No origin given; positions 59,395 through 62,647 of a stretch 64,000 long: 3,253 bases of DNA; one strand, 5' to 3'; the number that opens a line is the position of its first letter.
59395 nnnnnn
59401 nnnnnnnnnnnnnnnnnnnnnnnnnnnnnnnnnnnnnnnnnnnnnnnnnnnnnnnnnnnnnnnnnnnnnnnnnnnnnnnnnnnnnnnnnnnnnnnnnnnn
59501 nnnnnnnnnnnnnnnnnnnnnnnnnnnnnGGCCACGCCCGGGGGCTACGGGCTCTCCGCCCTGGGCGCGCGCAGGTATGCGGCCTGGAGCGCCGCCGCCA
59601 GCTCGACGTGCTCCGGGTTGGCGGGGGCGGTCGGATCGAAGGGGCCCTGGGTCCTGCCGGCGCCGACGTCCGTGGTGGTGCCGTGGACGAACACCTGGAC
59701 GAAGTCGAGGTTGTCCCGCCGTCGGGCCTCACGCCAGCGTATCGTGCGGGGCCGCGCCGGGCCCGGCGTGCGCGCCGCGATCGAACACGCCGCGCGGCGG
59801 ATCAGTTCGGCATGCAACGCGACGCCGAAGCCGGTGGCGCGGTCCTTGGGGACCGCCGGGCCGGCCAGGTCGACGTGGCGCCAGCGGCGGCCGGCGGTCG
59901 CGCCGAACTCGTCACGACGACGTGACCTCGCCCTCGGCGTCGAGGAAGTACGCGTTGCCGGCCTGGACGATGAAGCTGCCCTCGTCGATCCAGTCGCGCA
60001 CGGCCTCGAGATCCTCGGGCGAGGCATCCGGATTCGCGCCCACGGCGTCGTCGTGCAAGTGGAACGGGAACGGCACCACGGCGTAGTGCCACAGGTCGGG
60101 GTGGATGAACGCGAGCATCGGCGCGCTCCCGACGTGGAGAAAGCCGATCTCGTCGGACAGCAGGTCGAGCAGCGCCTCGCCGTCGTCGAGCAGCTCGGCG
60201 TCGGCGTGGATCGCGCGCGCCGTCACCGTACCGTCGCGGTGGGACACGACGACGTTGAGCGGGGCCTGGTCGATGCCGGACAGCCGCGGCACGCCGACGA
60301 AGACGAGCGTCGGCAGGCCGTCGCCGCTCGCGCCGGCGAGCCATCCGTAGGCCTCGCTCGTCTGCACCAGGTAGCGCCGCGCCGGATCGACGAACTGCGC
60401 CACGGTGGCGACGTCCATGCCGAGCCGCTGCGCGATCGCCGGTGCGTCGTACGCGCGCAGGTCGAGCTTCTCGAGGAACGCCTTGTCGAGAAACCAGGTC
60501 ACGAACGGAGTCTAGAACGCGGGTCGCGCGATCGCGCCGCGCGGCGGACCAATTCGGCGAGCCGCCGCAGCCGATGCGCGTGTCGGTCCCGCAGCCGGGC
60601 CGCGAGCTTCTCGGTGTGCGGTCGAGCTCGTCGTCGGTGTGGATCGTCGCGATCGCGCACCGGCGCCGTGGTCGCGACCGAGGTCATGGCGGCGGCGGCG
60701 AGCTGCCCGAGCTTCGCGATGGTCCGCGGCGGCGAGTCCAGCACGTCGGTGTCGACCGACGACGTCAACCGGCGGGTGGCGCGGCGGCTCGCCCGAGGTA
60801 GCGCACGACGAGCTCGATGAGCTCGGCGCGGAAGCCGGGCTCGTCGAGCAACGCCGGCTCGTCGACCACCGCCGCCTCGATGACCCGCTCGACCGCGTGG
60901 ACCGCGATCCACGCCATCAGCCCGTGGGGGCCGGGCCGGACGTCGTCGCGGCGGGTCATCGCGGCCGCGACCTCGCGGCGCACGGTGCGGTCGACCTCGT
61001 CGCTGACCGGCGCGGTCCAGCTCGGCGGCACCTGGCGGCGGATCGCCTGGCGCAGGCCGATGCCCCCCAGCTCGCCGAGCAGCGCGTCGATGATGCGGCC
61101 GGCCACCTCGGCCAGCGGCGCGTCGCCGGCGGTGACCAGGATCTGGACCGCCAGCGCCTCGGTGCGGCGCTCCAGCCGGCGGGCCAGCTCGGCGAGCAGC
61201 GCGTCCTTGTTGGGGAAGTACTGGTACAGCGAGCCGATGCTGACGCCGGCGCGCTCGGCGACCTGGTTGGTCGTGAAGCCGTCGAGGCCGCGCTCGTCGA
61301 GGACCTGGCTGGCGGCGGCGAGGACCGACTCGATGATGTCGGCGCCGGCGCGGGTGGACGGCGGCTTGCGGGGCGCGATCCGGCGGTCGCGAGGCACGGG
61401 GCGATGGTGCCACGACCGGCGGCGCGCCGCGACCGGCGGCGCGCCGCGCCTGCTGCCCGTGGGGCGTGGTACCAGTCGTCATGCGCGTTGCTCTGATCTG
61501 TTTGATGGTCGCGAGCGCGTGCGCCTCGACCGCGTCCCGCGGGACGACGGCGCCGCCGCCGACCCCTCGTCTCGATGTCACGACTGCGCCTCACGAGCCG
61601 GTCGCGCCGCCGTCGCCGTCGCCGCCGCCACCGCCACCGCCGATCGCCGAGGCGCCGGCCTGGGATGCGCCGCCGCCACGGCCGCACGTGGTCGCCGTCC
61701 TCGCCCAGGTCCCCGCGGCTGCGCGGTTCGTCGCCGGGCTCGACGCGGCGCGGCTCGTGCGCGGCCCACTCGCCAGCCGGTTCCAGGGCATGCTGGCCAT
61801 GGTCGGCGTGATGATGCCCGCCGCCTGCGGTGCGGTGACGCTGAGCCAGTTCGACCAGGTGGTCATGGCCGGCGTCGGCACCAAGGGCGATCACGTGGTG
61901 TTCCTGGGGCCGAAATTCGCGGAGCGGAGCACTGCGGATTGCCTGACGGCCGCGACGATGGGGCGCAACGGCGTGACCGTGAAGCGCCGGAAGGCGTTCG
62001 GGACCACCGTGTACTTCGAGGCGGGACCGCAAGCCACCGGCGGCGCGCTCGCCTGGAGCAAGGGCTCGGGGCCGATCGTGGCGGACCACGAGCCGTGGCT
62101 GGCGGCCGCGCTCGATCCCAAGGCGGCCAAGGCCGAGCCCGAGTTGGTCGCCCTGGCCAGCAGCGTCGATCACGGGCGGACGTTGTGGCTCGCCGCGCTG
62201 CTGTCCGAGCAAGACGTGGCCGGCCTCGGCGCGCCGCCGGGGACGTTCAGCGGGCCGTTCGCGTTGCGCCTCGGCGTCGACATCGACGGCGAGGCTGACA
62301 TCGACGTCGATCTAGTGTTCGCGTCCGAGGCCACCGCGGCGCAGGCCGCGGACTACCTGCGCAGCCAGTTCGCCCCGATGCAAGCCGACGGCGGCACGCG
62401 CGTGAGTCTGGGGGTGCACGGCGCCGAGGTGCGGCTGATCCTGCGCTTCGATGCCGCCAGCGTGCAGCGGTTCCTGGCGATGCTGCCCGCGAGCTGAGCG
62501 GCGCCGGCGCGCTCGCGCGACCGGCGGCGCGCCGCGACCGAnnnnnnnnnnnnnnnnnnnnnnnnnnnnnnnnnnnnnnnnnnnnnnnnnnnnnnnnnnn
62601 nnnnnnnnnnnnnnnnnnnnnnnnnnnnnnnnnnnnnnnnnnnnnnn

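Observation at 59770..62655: Diverged duplicated copies of the pepA 3' end bracket a ~2.7 kb gene set: signature of serial integration at the 3' end of pepA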

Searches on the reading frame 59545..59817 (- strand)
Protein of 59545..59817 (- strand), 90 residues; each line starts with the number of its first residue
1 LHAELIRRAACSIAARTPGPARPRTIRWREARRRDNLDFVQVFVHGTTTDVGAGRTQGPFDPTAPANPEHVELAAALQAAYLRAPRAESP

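Call 34: search_protein_families(library=pfam, proteins=[window:59545-59817:-], max_evalue=0.01)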
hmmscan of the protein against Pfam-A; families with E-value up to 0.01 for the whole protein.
window:59545-59817:- (90 aa): 0 families

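Call 35: search_protein_families(library=ncbifam, proteins=[window:59545-59817:-], max_evalue=0.01)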
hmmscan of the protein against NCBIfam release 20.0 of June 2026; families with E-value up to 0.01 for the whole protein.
window:59545-59817:- (90 aa): 0 families

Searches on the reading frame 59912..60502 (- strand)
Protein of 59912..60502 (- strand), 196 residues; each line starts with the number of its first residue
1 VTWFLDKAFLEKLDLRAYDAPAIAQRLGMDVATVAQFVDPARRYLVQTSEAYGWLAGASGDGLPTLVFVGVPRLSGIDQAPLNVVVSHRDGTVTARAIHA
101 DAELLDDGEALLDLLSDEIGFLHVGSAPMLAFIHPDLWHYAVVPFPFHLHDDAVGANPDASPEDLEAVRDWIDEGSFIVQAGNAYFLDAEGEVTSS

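Call 34: search_protein_families(library=pfam, proteins=[window:59912-60502:-], max_evalue=0.01)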
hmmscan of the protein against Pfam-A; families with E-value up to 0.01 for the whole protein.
window:59912-60502:- (196 aa): 0 families

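Call 35: search_protein_families(library=ncbifam, proteins=[window:59912-60502:-], max_evalue=0.01)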
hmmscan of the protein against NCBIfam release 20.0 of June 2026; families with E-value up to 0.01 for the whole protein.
window:59912-60502:- (196 aa): 0 families

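Call 36: find_homologous_proteins(query=window:59912-60502:-)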
Query window:59912-60502:- (196 aa): 31 proteins with E <= 0.001 among 976 candidates.
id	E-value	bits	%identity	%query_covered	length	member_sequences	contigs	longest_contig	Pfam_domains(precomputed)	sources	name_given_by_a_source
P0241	2.7e-124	431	99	100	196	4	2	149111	-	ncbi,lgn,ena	-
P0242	1.1e-101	357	80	100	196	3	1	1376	-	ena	-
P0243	4.0e-75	270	67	100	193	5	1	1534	-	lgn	-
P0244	2.6e-73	264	61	100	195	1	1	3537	-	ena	-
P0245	3.0e-73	264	64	100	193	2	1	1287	-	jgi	jgi:hypothetical protein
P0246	3.5e-73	264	65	100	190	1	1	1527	-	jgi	jgi:hypothetical protein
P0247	4.1e-73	263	64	100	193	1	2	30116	-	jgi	jgi:hypothetical protein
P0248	1.9e-71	258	64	100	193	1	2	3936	-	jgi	jgi:hypothetical protein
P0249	2.4e-71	258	62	100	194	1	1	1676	-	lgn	-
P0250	6.0e-61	224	56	100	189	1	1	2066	-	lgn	-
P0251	3.2e-60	221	56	100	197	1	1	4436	-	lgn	-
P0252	1.1e-59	220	55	100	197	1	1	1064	-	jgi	-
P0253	1.0e-58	216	53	100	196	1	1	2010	-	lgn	-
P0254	2.3e-58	215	53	100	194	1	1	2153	-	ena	-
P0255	1.3e-57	213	53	100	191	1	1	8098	-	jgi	jgi:hypothetical protein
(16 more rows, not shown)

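Call 37: find_encoding_contigs(protein=P0241, flank=10000, max_places=6)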
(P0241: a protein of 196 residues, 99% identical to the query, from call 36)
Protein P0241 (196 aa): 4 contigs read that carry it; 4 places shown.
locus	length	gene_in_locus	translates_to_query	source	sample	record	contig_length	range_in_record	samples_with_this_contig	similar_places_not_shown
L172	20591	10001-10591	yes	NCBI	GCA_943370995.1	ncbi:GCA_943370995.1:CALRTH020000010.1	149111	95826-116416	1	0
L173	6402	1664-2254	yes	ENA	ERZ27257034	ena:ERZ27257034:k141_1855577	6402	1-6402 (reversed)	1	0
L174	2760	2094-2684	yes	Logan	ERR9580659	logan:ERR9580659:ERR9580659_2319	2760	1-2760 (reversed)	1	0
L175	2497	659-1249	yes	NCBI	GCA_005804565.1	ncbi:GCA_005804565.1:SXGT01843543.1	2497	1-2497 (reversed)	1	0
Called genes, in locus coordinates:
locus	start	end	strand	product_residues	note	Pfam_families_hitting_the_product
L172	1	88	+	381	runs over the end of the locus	-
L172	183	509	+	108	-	PF12840:HTH_20, PF01022:HTH_5, PF12802:MarR_2 (weak), PF13412:HTH_24 (weak), PF01047:MarR (weak)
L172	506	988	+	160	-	PF08327:AHSA1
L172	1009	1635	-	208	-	-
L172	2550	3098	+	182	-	-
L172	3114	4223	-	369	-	PF09587:PGA_cap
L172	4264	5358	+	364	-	PF00291:PALP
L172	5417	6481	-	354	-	PF14136:DUF4303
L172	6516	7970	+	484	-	PF18295:Pdase_M17_N2, PF00883:Peptidase_M17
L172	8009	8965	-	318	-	-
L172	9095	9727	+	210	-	PF00440:TetR_N, PF17918:TetR_C_15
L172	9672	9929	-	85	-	-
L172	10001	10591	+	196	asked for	-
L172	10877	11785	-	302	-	-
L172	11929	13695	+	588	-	PF03169:OPT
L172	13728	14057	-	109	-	-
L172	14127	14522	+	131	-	PF07681:DoxX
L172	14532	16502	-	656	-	PF00149:Metallophos (weak), PF02872:5_nucleotid_C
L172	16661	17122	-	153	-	PF12120:Arr-ms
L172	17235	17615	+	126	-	-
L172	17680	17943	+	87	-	-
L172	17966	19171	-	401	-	PF01471:PG_binding_1, PF09374:PG_binding_3 (faint)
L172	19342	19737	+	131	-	PF13453:Zn_ribbon_TFIIB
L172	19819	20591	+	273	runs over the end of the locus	-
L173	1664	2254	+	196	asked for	-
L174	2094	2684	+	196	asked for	-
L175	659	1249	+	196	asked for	-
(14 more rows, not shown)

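Call 38: find_encoding_contigs(protein=P0242, flank=10000, max_places=4)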
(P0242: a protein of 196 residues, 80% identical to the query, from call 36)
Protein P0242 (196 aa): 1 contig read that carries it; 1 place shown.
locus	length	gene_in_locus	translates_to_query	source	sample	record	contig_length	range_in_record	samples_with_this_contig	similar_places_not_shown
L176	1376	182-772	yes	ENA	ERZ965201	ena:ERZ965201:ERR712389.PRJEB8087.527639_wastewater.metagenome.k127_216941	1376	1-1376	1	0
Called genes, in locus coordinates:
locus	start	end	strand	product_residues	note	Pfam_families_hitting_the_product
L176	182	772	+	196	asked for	-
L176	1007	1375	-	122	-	?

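Call 47: search_protein_families(library=pfam, proteins=[L172:8009-8965:-, L172:1009-1635:-], max_evalue=0.01)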
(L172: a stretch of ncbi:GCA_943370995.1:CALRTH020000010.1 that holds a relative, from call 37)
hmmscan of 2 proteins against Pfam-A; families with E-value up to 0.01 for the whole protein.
L172:8009-8965:- (318 aa): 0 families

L172:1009-1635:- (208 aa): 0 families

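Call 70: search_protein_families(library=phrogs, proteins=[window:59912-60502:-, L172:8009-8965:-], max_evalue=0.01)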
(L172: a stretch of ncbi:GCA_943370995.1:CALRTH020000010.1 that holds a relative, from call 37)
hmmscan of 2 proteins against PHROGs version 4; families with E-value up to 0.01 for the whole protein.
window:59912-60502:- (196 aa): 0 families

L172:8009-8965:- (318 aa): 0 families

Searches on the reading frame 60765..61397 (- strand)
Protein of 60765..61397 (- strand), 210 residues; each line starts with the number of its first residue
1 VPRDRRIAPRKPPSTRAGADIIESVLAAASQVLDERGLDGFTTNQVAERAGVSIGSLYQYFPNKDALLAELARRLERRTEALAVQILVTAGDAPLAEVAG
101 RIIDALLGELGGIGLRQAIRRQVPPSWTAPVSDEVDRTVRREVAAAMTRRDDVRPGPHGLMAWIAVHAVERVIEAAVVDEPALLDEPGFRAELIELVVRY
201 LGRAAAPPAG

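Call 34: search_protein_families(library=pfam, proteins=[window:60765-61397:-], max_evalue=0.01)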
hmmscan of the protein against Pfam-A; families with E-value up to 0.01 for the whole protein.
window:60765-61397:- (210 aa): 2 families
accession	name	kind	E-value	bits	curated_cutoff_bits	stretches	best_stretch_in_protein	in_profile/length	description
PF00440.29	TetR_N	-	6.9e-17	61.4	24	1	26-71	2-47/47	Bacterial regulatory proteins, tetR family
PF17918.6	TetR_C_15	-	5.9e-13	49.9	26.8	1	94-201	1-108/108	Tetracyclin repressor-like, C-terminal domain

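Call 35: search_protein_families(library=ncbifam, proteins=[window:60765-61397:-], max_evalue=0.01)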
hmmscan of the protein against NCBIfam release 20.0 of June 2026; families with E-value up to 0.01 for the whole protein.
window:60765-61397:- (210 aa): 21 families
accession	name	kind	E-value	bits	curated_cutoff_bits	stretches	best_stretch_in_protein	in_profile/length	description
TIGR03384.1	betaine_BetI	equivalog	1.9e-09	37.5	201.3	1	25-89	13-77/189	choline-binding transcriptional repressor BetI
NF041196.1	ScbR_bind_reg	equivalog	4.4e-09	36.8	150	1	23-86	9-72/191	ScbR family autoregulator-binding transcription factor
NF010319.1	PRK13756.1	equivalog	6.5e-09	35.9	265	1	23-77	5-59/199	tetracycline resistance transcriptional repressor TetR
NF033703.1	transcr_KstR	equivalog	8e-08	32.1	280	1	21-86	12-74/185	cholesterol catabolism transcriptional regulator KstR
NF050111.1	TransRegSACE7040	equivalog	9.1e-08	32.2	250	1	24-93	5-74/186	SACE_7040 family transcriptional regulator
NF011584.0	PRK15008.1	equivalog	2.8e-07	30.6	230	1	20-73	18-71/212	HTH-type transcriptional regulator RutR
NF001978.0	PRK00767.1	equivalog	3e-07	30.4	118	1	25-88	14-77/197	transcriptional regulator BetI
TIGR03613.1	RutR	equivalog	2.9e-06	27.3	368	1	19-75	7-64/202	pyrimidine utilization regulatory protein R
NF053731.1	TransRegFasRMycb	equivalog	8.1e-06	25.8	330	1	24-76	15-68/199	HTH-type transcriptional activator FasR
NF053878.1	FATransRegFadRBac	equivalog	5e-05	23.2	200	1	23-73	6-56/190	fatty acid metabolism transcriptional regulator FadR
NF008647.0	PRK11640.1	equivalog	5.3e-05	23.5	267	1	23-87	4-68/191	transcriptional regulator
NF051852.1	efflux_TF_MtrR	exception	5.3e-05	23.1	280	1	23-75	13-65/205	multidrug efflux system transcriptional repressor MtrR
NF007949.0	PRK10668.1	equivalog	7e-05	22.4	271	1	23-96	14-87/216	multidrug efflux transporter transcriptional repressor AcrR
NF007015.0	PRK09480.1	equivalog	8.5e-05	22.2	120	1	23-86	13-76/197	nucleoid occlusion factor SlmA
NF047866.1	TF_DicD_YjdC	equivalog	9.2e-05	22.7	240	1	23-87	4-68/191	division control transcriptional repressor DicD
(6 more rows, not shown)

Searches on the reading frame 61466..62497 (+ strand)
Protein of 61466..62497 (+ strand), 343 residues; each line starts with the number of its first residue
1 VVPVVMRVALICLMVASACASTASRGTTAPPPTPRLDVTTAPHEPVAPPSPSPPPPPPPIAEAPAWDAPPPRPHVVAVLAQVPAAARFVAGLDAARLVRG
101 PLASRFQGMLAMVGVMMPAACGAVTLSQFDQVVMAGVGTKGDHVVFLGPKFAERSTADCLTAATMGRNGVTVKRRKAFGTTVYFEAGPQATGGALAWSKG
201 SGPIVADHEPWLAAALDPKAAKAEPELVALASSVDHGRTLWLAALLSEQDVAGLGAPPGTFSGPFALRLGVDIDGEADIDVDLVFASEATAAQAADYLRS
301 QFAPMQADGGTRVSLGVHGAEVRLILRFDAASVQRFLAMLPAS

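Call 34: search_protein_families(library=pfam, proteins=[window:61466-62497:+], max_evalue=0.01)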
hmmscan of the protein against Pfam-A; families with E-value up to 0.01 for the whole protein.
window:61466-62497:+ (343 aa): 0 families

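Call 35: search_protein_families(library=ncbifam, proteins=[window:61466-62497:+], max_evalue=0.01)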
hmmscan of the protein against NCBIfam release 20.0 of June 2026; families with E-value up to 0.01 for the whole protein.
window:61466-62497:+ (343 aa): 0 families

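Call 55: find_related_loci(query=window:61481-62497:+, collection=viral_contigs, flank=5000)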
Query window:61481-62497:+ (338 aa) in viral_contigs; peptide patterns used: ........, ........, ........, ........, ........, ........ (x = any residue, [..] = any of these).
11 stretches matched a pattern, but none encodes a relative of the query by tblastn (E <= 1e-3).

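Call 70: search_protein_families(library=phrogs, proteins=[window:61481-62497:+], max_evalue=0.01)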
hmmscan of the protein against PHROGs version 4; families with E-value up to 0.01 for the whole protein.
window:61481-62497:+ (338 aa): 0 families
